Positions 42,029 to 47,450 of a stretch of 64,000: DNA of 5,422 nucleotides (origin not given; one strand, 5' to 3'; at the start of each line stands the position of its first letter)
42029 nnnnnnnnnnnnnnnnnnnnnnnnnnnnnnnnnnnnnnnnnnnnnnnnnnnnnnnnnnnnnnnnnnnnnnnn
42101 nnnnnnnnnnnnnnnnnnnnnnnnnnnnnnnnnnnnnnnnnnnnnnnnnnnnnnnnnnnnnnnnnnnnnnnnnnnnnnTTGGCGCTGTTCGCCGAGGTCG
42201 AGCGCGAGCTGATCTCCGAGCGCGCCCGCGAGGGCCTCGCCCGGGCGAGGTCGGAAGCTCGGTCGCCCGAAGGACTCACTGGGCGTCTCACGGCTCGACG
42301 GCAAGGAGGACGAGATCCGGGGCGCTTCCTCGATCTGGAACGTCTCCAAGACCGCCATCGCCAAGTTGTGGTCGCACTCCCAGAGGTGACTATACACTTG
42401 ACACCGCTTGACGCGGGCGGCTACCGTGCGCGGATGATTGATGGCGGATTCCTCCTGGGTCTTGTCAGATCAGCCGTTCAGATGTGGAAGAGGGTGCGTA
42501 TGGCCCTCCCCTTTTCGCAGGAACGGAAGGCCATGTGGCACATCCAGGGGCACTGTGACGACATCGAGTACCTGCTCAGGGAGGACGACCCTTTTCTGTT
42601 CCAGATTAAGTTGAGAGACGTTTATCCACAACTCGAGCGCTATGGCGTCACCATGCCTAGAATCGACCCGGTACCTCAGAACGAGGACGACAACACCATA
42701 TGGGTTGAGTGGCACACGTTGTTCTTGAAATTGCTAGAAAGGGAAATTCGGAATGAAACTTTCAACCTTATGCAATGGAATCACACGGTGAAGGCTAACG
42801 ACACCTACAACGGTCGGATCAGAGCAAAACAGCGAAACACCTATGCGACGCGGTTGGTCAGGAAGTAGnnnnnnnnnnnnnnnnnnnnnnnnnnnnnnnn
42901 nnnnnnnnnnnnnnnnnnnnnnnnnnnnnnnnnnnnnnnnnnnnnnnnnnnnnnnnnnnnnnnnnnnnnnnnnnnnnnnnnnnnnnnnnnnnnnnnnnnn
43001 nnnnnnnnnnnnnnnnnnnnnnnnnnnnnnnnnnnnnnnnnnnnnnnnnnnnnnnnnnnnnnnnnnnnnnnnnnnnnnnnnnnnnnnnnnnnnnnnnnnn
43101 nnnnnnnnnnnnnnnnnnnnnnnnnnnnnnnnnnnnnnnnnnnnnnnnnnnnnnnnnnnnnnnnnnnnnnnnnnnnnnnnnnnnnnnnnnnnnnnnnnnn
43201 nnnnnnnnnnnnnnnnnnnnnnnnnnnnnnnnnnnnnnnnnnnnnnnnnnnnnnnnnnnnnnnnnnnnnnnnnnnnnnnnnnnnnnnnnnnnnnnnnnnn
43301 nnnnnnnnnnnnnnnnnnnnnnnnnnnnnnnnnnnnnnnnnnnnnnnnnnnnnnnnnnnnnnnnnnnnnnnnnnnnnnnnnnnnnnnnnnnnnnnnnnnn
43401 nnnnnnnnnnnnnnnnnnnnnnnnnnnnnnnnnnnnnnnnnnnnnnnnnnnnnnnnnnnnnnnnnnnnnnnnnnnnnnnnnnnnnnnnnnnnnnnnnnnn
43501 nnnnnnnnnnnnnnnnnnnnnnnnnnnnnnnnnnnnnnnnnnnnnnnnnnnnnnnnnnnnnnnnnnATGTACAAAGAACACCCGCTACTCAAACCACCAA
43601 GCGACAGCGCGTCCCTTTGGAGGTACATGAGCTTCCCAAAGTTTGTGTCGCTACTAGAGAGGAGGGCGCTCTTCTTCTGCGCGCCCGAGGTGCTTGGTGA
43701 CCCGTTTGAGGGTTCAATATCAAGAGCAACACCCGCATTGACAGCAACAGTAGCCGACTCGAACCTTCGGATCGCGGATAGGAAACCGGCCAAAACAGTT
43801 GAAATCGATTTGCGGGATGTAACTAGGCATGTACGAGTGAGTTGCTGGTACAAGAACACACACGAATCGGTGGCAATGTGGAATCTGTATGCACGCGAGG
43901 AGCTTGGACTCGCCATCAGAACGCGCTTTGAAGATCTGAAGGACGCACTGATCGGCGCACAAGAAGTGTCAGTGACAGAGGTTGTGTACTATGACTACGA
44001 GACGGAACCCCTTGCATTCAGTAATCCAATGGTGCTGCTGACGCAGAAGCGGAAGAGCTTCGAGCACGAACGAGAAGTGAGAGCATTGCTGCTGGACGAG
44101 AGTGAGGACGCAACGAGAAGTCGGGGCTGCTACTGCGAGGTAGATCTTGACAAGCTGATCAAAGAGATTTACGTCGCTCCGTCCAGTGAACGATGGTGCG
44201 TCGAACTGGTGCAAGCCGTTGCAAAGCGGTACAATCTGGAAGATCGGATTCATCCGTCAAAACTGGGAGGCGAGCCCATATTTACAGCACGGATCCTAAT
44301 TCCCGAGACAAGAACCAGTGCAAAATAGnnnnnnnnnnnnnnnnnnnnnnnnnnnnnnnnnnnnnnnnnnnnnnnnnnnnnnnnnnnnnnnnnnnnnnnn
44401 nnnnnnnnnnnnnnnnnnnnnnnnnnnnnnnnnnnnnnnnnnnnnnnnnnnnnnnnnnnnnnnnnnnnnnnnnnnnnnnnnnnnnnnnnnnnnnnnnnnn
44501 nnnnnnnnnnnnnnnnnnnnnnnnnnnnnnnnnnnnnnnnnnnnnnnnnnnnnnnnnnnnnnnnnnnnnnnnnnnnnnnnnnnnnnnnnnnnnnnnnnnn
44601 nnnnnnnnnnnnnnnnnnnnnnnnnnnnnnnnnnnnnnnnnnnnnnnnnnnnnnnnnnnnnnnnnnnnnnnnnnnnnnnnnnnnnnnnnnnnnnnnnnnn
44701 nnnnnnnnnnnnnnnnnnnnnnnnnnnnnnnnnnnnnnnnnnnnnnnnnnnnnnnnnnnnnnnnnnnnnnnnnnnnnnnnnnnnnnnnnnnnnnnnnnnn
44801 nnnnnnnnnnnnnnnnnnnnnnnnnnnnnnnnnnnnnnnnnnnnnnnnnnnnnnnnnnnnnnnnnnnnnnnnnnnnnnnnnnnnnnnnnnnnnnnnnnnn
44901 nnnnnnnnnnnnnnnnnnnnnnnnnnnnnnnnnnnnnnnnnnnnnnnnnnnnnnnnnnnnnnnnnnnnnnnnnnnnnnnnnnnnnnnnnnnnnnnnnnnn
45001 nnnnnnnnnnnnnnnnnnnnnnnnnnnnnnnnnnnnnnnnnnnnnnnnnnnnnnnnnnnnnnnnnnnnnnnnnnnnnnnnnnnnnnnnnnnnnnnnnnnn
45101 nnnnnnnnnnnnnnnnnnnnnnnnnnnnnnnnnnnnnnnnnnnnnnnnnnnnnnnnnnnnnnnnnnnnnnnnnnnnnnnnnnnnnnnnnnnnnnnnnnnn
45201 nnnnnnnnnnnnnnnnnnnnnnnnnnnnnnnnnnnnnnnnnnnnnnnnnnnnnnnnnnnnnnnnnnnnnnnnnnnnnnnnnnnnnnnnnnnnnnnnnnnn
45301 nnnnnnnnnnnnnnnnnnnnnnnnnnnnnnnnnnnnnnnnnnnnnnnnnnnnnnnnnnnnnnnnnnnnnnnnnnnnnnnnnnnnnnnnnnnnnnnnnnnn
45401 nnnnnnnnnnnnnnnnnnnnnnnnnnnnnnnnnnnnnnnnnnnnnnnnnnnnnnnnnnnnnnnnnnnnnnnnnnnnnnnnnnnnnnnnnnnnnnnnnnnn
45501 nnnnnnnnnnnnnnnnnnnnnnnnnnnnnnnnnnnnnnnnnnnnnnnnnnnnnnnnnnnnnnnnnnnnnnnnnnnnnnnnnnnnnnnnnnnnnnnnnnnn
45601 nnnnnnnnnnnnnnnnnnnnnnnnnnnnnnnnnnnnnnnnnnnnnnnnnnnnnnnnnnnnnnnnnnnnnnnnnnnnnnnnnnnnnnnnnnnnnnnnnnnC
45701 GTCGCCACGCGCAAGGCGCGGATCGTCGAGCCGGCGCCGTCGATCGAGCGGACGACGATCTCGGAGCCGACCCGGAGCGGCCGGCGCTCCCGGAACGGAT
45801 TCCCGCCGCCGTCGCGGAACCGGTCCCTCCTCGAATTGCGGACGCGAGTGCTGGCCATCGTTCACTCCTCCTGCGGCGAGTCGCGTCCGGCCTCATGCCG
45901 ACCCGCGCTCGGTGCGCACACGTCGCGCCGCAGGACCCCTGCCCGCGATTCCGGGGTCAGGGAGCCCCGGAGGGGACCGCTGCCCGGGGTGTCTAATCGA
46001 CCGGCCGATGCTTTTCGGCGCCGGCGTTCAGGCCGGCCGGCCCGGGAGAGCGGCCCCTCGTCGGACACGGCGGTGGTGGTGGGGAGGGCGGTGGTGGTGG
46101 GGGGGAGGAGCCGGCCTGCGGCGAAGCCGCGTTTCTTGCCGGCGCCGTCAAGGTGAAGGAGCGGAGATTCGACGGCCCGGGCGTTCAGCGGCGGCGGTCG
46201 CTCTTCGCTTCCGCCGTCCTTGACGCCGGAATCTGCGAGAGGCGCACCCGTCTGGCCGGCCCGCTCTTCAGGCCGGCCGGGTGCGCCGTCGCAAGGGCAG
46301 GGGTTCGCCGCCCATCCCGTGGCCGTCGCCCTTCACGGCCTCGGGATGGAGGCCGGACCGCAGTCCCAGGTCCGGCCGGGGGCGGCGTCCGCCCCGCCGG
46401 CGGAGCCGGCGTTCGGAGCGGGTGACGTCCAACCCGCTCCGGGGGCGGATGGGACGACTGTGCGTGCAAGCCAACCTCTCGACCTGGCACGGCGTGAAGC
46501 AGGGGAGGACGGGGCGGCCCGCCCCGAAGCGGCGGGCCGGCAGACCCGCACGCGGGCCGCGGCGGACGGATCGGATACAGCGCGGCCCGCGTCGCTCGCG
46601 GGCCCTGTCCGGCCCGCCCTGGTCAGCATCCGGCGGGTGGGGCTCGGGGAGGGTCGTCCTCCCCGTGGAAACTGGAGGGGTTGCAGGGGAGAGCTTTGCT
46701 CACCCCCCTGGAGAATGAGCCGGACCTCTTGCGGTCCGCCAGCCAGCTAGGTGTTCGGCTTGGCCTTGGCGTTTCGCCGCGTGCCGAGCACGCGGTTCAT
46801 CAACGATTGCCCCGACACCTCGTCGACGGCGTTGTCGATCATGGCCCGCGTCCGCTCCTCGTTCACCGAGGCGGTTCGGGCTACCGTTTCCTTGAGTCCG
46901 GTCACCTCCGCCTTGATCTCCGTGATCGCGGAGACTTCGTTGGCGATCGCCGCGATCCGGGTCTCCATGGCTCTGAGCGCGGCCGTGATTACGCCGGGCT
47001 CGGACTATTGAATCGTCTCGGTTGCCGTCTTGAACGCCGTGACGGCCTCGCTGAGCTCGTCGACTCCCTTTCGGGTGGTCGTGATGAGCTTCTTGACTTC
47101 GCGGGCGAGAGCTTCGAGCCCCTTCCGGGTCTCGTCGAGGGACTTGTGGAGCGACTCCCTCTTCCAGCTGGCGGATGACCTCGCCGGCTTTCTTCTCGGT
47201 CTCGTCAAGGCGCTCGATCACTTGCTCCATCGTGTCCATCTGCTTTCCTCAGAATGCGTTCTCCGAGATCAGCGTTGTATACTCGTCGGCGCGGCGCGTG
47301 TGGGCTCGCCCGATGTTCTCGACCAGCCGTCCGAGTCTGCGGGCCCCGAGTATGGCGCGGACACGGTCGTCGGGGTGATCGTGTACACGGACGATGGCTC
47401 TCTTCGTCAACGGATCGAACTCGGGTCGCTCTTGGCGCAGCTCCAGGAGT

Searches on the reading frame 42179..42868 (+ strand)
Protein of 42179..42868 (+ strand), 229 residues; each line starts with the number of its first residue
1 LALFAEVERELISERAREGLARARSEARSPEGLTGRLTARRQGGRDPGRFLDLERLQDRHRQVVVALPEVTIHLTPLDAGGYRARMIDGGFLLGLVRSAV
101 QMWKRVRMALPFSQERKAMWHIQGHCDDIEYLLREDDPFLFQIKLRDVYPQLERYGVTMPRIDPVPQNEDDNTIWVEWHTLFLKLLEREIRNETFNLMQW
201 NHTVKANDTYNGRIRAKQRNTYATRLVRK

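Call 54: search_protein_families(library=pfam, proteins=[window:42179-42868:+], max_evalue=0.1)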
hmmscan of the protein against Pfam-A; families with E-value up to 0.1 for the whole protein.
window:42179-42868:+ (229 aa): 1 family
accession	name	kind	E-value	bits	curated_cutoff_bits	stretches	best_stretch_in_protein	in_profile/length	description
PF00239.26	Resolvase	-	0.0037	17.8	23.3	1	1-27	117-143/145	Resolvase, N terminal domain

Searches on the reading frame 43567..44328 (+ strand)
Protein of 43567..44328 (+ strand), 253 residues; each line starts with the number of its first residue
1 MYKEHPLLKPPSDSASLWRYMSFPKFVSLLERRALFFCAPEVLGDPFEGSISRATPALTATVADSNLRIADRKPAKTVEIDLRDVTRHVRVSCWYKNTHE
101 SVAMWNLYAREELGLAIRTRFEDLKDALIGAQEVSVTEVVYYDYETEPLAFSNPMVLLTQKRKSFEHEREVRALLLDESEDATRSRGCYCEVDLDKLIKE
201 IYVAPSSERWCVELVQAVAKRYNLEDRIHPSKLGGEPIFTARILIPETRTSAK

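Call 54: search_protein_families(library=pfam, proteins=[window:43567-44328:+], max_evalue=0.1)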
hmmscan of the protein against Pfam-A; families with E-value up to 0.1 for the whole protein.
window:43567-44328:+ (253 aa): 1 family
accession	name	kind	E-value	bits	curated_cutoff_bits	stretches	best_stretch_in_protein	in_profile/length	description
PF11185.13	DUF2971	-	0.00045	21.9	22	1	104-172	1-88/89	Protein of unknown function (DUF2971)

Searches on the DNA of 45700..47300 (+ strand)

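Call 43: search_rna_families(source=window, start=45700, end=47300, threshold=evalue, max_evalue=1)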
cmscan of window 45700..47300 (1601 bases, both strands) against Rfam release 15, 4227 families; matches with E-value up to 1: 0.
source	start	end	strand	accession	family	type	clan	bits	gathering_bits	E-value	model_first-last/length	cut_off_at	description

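Call 69: search_dna_similar(query=window:46380-46560:+, collection=plasmids, mode=distant, max_evalue=0.01)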
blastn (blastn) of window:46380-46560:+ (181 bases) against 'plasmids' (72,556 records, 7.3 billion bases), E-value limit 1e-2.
No match.
